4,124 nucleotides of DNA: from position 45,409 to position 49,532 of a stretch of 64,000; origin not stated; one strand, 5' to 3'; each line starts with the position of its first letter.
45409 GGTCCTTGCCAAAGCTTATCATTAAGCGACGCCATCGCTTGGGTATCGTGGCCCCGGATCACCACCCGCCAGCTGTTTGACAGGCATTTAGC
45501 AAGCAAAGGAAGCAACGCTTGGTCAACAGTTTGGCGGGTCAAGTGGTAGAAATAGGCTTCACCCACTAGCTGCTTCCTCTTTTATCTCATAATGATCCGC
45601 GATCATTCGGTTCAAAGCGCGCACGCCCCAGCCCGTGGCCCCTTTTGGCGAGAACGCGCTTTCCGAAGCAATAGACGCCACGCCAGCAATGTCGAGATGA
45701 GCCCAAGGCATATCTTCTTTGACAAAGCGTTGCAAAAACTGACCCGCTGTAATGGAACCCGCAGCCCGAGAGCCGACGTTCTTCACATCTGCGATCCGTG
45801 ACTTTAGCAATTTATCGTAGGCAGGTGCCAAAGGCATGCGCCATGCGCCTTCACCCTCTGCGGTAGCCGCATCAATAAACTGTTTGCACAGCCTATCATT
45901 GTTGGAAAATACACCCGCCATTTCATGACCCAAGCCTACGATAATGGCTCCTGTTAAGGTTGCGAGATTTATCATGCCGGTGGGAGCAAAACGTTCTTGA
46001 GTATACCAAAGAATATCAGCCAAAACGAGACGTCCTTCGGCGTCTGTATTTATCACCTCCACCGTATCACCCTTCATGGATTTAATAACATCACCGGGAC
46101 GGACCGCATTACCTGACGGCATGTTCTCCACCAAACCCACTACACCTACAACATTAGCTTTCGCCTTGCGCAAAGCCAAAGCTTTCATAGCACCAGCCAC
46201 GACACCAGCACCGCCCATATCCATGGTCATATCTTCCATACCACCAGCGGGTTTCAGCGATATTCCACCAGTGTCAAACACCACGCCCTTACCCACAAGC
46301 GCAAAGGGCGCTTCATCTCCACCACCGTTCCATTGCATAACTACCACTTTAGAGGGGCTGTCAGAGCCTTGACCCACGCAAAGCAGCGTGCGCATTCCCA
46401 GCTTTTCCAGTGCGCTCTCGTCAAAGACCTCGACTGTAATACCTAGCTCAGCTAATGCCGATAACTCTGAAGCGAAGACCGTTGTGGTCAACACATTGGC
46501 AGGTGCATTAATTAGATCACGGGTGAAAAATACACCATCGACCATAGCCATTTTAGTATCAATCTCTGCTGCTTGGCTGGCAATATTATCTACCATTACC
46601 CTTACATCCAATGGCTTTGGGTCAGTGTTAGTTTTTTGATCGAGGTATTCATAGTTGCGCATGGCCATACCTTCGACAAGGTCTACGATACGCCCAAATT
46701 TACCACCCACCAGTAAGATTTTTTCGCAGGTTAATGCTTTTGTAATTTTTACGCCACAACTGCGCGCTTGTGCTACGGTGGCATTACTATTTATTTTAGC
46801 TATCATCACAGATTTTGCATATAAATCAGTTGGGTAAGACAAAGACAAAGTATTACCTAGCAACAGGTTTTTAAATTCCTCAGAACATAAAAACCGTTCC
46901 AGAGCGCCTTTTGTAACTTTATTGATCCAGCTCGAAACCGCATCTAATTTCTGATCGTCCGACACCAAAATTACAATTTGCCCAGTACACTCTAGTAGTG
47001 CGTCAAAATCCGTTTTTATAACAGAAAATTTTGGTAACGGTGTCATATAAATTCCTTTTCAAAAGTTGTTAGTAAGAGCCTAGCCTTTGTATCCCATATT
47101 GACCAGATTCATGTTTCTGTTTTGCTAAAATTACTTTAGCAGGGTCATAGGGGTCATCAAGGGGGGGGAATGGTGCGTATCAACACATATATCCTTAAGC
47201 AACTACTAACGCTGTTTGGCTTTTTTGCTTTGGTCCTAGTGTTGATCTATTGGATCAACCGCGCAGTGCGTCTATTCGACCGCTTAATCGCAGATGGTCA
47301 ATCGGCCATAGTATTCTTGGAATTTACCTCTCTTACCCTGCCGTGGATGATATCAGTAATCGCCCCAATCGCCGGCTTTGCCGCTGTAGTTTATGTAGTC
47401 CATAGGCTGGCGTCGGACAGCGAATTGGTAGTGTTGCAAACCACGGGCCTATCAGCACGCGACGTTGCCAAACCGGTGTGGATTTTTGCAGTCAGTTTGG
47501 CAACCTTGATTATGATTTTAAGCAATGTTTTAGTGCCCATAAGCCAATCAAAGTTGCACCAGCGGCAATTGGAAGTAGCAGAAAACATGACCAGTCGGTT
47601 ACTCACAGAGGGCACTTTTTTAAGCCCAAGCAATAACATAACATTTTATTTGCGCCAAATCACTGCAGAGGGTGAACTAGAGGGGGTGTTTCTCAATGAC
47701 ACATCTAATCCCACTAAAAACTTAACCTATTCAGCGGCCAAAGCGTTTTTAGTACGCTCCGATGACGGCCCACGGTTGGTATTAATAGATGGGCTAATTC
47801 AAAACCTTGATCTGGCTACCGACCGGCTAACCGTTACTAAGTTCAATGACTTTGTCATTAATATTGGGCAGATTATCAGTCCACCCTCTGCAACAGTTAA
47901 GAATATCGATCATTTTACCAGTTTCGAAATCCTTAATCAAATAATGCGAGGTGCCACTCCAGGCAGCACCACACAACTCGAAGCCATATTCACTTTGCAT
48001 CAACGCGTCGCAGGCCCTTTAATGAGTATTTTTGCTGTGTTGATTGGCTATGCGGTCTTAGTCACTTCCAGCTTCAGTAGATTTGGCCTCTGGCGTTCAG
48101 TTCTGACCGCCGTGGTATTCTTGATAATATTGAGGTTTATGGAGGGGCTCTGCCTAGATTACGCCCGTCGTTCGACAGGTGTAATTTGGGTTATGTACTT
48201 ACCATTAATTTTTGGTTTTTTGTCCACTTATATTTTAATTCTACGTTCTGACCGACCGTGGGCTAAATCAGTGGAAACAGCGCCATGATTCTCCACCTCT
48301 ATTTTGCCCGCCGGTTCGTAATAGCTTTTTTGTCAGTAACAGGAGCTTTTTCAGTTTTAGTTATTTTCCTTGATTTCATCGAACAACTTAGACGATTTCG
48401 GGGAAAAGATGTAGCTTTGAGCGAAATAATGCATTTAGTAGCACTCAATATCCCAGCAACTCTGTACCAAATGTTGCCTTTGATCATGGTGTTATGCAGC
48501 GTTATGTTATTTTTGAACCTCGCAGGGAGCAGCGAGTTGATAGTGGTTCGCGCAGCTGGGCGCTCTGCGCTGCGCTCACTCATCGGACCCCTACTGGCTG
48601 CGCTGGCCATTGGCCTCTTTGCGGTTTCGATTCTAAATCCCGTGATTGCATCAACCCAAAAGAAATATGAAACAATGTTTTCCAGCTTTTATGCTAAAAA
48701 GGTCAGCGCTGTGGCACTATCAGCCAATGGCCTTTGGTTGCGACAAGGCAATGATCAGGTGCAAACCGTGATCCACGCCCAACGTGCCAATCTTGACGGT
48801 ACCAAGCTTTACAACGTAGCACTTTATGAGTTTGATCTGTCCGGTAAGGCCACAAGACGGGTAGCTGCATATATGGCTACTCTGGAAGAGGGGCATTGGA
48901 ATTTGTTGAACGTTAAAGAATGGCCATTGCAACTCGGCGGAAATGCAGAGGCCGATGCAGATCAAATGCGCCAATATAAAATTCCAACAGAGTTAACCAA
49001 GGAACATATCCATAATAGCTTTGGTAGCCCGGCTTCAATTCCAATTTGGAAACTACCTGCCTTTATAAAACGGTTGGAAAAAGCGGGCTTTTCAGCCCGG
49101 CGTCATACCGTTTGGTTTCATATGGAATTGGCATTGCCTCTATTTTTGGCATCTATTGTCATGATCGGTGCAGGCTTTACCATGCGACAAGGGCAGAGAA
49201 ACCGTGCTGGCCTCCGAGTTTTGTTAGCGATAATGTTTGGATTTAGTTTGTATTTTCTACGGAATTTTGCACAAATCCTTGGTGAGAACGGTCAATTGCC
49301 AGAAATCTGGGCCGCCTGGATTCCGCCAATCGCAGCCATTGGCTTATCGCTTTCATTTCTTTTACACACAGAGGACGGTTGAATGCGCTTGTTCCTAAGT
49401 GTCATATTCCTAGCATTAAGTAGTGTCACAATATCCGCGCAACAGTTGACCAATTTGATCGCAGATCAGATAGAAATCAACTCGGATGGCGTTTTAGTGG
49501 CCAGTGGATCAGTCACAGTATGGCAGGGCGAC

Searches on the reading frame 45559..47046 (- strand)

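Call 64: search_protein_families(library=pfam, proteins=[window:45559-47046:-], max_evalue=0.000001)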
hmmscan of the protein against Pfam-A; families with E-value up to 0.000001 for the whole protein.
window:45559-47046:- (495 aa): 1 family
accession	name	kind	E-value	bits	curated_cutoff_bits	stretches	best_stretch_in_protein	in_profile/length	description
PF00883.26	Peptidase_M17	-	2.1e-120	402.2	25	1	174-478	2-309/310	Cytosol aminopeptidase family, catalytic domain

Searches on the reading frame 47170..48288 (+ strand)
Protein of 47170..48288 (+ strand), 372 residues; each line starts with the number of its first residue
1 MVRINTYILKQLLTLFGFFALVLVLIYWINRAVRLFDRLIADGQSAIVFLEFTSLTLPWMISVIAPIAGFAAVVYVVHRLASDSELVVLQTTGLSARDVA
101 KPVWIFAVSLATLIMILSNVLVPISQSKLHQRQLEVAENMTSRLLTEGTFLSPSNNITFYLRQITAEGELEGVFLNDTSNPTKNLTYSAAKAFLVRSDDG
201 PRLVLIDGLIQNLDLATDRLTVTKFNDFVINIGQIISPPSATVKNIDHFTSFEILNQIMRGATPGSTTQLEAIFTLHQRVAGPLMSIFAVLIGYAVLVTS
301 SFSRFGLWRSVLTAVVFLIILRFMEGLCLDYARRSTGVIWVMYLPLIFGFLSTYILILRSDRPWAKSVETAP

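Call 64: search_protein_families(library=pfam, proteins=[window:47170-48288:+], max_evalue=0.000001)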
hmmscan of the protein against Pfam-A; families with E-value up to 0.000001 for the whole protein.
window:47170-48288:+ (372 aa): 1 family
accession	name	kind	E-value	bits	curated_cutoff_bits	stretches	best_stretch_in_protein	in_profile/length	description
PF03739.19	LptF_LptG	-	9.3e-55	186.5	27.9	1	7-358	2-352/353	Lipopolysaccharide export system permease LptF/LptG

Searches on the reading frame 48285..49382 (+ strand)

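Call 64: search_protein_families(library=pfam, proteins=[window:48285-49382:+], max_evalue=0.000001)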
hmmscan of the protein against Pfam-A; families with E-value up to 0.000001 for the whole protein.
window:48285-49382:+ (365 aa): 1 family
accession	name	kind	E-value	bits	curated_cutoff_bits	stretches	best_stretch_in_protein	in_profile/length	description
PF03739.19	LptF_LptG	-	1.6e-64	218.6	27.9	1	6-359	2-351/353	Lipopolysaccharide export system permease LptF/LptG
